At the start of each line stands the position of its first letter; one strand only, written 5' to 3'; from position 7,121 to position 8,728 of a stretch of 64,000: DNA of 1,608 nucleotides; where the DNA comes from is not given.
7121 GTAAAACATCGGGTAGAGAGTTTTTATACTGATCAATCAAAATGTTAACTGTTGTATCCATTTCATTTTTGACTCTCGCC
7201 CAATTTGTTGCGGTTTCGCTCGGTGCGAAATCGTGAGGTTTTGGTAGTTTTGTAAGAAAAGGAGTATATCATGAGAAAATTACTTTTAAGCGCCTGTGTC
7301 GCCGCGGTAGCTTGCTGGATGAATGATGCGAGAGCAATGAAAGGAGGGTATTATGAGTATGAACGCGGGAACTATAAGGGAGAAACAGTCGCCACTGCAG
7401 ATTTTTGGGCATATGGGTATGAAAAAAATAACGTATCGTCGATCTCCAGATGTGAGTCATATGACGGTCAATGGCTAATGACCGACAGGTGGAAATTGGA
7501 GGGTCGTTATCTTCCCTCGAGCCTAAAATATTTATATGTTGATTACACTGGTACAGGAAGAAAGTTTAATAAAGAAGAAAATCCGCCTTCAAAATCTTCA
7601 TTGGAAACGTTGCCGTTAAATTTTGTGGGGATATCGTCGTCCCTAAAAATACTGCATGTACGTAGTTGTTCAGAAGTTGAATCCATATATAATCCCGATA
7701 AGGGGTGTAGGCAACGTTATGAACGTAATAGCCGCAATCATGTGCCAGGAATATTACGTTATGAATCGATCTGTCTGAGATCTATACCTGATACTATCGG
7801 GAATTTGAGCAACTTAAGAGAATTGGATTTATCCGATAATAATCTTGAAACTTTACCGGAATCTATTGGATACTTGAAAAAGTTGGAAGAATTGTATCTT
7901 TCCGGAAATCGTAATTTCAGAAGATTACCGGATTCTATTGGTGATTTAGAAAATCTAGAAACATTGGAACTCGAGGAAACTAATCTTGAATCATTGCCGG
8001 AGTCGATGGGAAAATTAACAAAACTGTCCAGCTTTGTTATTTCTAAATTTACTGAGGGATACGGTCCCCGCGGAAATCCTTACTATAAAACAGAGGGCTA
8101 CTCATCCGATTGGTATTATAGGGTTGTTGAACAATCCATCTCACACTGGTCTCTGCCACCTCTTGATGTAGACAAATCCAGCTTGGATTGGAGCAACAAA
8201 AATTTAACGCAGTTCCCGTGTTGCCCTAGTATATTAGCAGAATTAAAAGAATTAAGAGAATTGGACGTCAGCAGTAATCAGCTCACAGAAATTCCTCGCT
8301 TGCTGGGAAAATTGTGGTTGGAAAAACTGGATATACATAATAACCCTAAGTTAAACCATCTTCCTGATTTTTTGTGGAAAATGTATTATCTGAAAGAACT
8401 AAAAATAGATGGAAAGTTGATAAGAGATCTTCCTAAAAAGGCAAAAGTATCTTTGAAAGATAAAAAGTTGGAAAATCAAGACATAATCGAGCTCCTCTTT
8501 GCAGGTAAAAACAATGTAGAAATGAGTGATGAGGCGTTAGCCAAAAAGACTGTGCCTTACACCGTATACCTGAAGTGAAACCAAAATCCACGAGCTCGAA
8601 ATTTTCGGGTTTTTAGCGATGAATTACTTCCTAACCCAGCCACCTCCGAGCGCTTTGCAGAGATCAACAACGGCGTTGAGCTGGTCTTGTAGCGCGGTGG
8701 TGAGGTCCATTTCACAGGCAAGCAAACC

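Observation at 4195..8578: Tandem array of three secreted SIGNL-type LRR proteins built on one shared leader/signal-peptide cassette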

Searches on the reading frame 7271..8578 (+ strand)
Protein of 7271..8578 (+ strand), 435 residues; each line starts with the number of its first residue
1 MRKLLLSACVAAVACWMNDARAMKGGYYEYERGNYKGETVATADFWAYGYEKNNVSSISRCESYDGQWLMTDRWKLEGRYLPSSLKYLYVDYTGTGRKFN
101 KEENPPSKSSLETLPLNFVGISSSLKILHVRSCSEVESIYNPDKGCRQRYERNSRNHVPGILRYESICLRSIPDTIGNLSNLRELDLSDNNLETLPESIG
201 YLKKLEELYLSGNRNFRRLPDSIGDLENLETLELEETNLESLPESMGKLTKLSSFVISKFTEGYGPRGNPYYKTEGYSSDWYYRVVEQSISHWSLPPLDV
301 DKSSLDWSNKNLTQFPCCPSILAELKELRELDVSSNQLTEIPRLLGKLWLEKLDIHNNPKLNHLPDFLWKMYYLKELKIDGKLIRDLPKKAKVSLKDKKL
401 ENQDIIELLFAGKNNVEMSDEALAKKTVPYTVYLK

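Call 4: search_protein_families(library=pfam, proteins=[window:7271-8578:+], max_evalue=0.01)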
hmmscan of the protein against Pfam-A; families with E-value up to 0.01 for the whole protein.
window:7271-8578:+ (435 aa): 12 families
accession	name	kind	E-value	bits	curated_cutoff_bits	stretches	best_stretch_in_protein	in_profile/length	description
PF23598.1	LRR_14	-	5.6e-20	71.8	40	2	213-261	56-104/353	Leucine-rich repeat region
PF13855.12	LRR_8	-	1.8e-17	63.3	27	2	173-214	18-60/61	Leucine rich repeat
PF12799.13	LRR_4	-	7.1e-15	55.1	27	2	181-219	2-39/44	Leucine Rich repeats (2 copies)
PF00560.39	LRR_1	-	1e-12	46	20.6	1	181-202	1-23/23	Leucine Rich Repeat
PF23211.1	LRR_LRWD1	-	6.2e-09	36.3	28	2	304-401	20-115/190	Leucine-rich repeat and WD repeat-containing protein 1, LRR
PF25019.1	LRR_R13L1-DRL21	-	8.5e-09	35.8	27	0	323-380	66-125/127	R13L1/DRL21 LRRs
PF25013.1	LRR_Zer-1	-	0.00016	22.3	27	0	176-240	4-67/137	Zer-1-like, Leucine-rich repeats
PF23952.1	LRR_EndoS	-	0.00026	21.6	27.9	0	156-213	64-116/116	Endo-beta-N-acetylglucosaminidase EndoS LRR domain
PF23286.1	LRR_13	-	0.0014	18.8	30.1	0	185-258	8-82/210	Disease resistance protein RPS4B-like, leucine-rich repeats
PF24048.1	LRR_NXF1-5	-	0.002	18.2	30.5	0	167-221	67-122/142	NXF1/2/3/5 leucine-rich repeat domain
PF23247.1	LRR_RPS2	-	0.0046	17.4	27.9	0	114-236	46-158/160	Plant disease resistance protein RPS2-like, leucine-rich repeats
PF14580.12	LRR_9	-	0.005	16.9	30.5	1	182-254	44-117/175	Leucine-rich repeat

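Call 46: find_homologous_proteins(query=window:7271-8578:+, max_evalue=1e-8)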
Query window:7271-8578:+ (435 aa): 1714 proteins with E <= 1e-8 among 8000 candidates; the best 120 are listed.
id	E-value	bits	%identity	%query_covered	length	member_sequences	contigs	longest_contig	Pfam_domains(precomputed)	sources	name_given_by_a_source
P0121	4.5e-294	993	100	100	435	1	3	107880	PF23598.2,PF25019.1,PF00560.40,PF12799.14,PF13855.13,PF23211.1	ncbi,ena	-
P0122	4.5e-247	838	88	100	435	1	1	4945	PF23598.2,PF25019.1,PF00560.40,PF12799.14,PF13855.13,PF23211.1,PF23952.2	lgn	-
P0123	1.7e-184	632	74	100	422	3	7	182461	PF23598.2,PF25019.1,PF00560.40,PF12799.14,PF13855.13,PF23952.2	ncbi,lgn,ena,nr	ncbi:MAG: leucine-rich repeat domain-containing protein [Alphaproteobacteria bacterium]|nr:leucine-r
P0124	4.0e-177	608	82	81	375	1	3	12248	PF23598.2,PF25019.1,PF00560.40,PF12799.14,PF13855.13,PF23211.1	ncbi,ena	-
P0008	1.0e-100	356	45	63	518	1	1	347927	PF23598.2,PF24758.2,PF25019.1,PF00560.40,PF12799.14,PF23286.1,PF13855.13,PF18216.7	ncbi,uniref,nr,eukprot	ncbi:RNI-like protein [Anaeromyces robustus]|uniref:RNI-like protein n=1 Tax=Anaeromyces robustus Ta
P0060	5.2e-98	347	42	100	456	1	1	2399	PF23598.2,PF00560.40,PF12799.14,PF25013.1,PF23286.1,PF13855.13,PF23211.1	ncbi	-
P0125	2.1e-97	345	49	100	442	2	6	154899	PF23598.2,PF25019.1,PF00560.40,PF12799.14,PF13855.13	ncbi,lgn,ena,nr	ncbi:MAG: leucine-rich repeat domain-containing protein [Alphaproteobacteria bacterium]|nr:leucine-r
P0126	8.2e-97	343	46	100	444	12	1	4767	PF23598.2,PF25019.1,PF00560.40,PF12799.14,PF23286.1,PF13855.13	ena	-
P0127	1.4e-95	339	46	88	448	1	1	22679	PF23598.2,PF25019.1,PF00560.40,PF12799.14,PF23286.1,PF13855.13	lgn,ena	-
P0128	2.0e-90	322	45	100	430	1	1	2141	PF23598.2,PF25019.1,PF00560.40,PF12799.14,PF23286.1,PF13855.13,PF23211.1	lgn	-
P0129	2.3e-90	322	46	100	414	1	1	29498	PF23598.2,PF25019.1,PF00560.40,PF12799.14,PF23286.1,PF13855.13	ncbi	-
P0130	4.7e-90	321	46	100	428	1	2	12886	PF23598.2,PF25019.1,PF00560.40,PF12799.14,PF25013.1,PF23286.1,PF13855.13,PF23211.1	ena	-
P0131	2.0e-87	312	46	100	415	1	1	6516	PF23598.2,PF25019.1,PF00560.40,PF12799.14,PF25013.1,PF13855.13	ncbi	-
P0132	1.2e-85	306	45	100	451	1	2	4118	PF23598.2,PF25019.1,PF00560.40,PF12799.14,PF23286.1,PF13855.13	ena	-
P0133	3.4e-83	298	44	100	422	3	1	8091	PF23598.2,PF25019.1,PF00560.40,PF12799.14,PF23286.1,PF13855.13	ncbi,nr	ncbi:MAG: leucine-rich repeat domain-containing protein [Alphaproteobacteria bacterium]|nr:leucine-r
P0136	4.0e-77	278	43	87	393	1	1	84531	PF23598.2,PF00560.40,PF12799.14,PF25013.1,PF13855.13,PF23211.1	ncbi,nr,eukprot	ncbi:hypothetical protein PIROE2DRAFT_62984 [Piromyces sp. E2]|nr:hypothetical protein PIROE2DRAFT_6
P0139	7.8e-75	271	42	87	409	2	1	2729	PF23598.2,PF00560.40,PF12799.14,PF25013.1,PF23286.1,PF13855.13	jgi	-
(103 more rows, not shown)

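Call 49: find_encoding_contigs(protein=P0136, flank=8000, max_places=3)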
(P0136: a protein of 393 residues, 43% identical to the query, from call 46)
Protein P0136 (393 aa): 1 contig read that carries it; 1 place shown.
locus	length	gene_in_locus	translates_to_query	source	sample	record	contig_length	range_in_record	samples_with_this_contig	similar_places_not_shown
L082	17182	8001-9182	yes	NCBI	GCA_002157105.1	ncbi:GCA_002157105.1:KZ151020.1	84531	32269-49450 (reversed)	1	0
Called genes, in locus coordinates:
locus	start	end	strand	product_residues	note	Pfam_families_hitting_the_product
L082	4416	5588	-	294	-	PF01694:Rhomboid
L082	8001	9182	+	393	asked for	PF23211:LRR_LRWD1 (faint), PF00560:LRR_1 (faint), PF23598:LRR_14, PF25013:LRR_Zer-1 (faint), PF12799:LRR_4 (weak), PF13855:LRR_8, PF23598:LRR_14, PF12799:LRR_4 (weak)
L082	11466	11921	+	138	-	-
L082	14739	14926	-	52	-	-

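Call 62: predict_structure(alignment_id=A5)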
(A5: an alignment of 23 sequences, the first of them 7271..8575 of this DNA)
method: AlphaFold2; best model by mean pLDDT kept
length: 435 residues; sequences in the alignment: 23
mean_pLDDT: 75.9   pTM: 0.78
mean pLDDT of the five models: 75.9, 74.4, 74.2, 73.1, 70.6
residues with pLDDT >= 90: 175; 70-90: 124; 50-70: 66; < 50: 70
segments of 3 or more residues with pLDDT < 50: 1-21, 43-56, 135-162, 397-400
pLDDT, mean of each block of 10 residues (from residue 1): 28 35 57 52 43 50 83 80 87 82 86 74 84 50 40 39 68 91 94 95 97 93 97 95 94 94 78 87 92 86 88 88 85 94 93 93 91 91 80 61 53 53 62 75
secondary structure, 60 per line:
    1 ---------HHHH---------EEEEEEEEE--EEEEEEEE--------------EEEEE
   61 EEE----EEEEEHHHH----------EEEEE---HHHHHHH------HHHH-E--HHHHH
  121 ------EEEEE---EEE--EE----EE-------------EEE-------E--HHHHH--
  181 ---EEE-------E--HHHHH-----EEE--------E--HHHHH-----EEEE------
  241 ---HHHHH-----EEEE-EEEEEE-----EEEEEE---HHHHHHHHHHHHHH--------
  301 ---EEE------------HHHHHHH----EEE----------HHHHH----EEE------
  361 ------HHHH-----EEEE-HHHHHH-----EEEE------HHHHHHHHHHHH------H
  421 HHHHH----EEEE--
elements in order: H10-13 E23-31 E34-41 E56-63 E68-72 H73-76 E87-91 H95-101 H108-111 H116-120 E127-131 E135-137 E161-163 H174-178 E184-186 H197-201 E207-209 H221-225 E231-234 H244-248 E254-257 E259-264 E270-275 H279-292 E304-306 H319-325 E330-332 H343-347 E352-354 H367-370 E376-379 H381-386 E392-395 H402-413 H420-425 E430-433
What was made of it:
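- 7271..8578 (+): LRR3 (435 aa). Signal peptide is 7271-7336 (ARA|M). It has a distinct N-terminal domain, 4 LRRs, a Tyr-rich insert, a second LRR block and the conserved tail ............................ This is a highly divergent allele within the species. AF2 pLDDT 75.9 and pTM 0.78 (call 62).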

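Call 64: fold_search(model_id=the predicted structure, library=pdb)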
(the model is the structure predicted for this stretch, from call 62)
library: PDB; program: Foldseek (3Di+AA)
matches with E <= 10: 650; with E <= 0.001: 310
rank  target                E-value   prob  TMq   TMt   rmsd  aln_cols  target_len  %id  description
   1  4u06                  5.4e-10  1.00  0.31  0.39  13.0       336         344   24  Structure of Leptospira interrogans LRR protein LIC10831 (released 2015-06-03)
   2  4u08_A                3.8e-09  1.00  0.28  0.31  12.3       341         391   22  Structure of Leptospira interrogans LRR protein LIC11098 (released 2015-06-03)
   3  4u09_B                4.7e-09  1.00  0.21  0.23  15.9       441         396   18  Structure of Leptospira interrogans LRR protein LIC12759 (released 2015-06-03)
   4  4u09_A                1.3e-08  1.00  0.22  0.24  15.4       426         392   18  Structure of Leptospira interrogans LRR protein LIC12759 (released 2015-06-03)
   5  4tzh_A                4.6e-08  1.00  0.24  0.53  12.6       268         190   25  Structure of Leptospira interrogans LRR protein LIC12234 (released 2015-06-03)
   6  4tzh_B                6.6e-08  1.00  0.22  0.49  12.1       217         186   29  Structure of Leptospira interrogans LRR protein LIC12234 (released 2015-06-03)
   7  7tvg                  7.6e-08  1.00  0.20  0.19  18.3       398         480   21  Crystal Structure of SHOC2 to a resolution of 2.4 Angstrom (released 2022-05-04)
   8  7yjw_A                8.9e-08  1.00  0.22  0.30  15.5       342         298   21  Structure of Leptospira santarosai serovar shermani LRR protein LSS01692 (released 2023-06-28)
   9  7tyg_B                2.0e-07  1.00  0.28  0.25  14.4       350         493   22  Structure of the human leucine rich repeat protein SHOC2, residues 80-582 (released 2022-06-22)
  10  7sd1_B                2.7e-07  1.00  0.21  0.18  18.4       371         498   22  Crystal structure of SHOC2 (released 2022-04-20)
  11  8ben_C                2.8e-07  1.00  0.27  0.28  14.3       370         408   18  LRR domain Structure of the LRRC8C protein (released 2022-12-14)
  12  7p5v_B                3.4e-07  1.00  0.22  0.14  16.1       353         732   20  Structure of homomeric LRRC8A Volume-Regulated Anion Channel in complex with synthetic nanobody Sb1 (released 2021-09-15)
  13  7t7a_A                3.6e-07  1.00  0.20  0.18  18.2       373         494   20  Crystal Structure of Human SHOC2: A Leucine-Rich Repeat Protein (released 2022-05-04)
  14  7tvf_D                3.8e-07  1.00  0.20  0.17  19.2       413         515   21  Crystal structure of the SHOC2-MRAS-PP1CA (SMP) complex to a resolution of 2.17 Angstrom (released 2022-05-04)
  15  8ben_D                4.6e-07  1.00  0.22  0.24  15.3       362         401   20  LRR domain Structure of the LRRC8C protein (released 2022-12-14)
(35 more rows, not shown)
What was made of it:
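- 7271..8578 (+): Best folds are Leptospira LRR proteins and SHOC2 (call 64).
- On LRR superfamily (Pfam LRR_8 / LRR_4 / LRR_14): All top PDB matches are LRR solenoids (call 64).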

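Call 79: find_encoding_contigs(protein=P0139, flank=3000, max_places=2)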
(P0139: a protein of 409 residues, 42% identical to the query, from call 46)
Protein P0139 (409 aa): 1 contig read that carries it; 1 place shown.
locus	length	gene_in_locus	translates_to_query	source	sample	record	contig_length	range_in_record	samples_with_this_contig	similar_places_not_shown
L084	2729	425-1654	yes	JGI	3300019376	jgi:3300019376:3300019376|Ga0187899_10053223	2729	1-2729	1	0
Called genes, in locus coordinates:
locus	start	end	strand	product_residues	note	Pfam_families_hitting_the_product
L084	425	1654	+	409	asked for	PF23286:LRR_13 (faint), PF23598:LRR_14, PF25013:LRR_Zer-1 (faint), PF00560:LRR_1 (faint), PF13855:LRR_8, PF12799:LRR_4 (weak), PF13855:LRR_8 (weak), PF23598:LRR_14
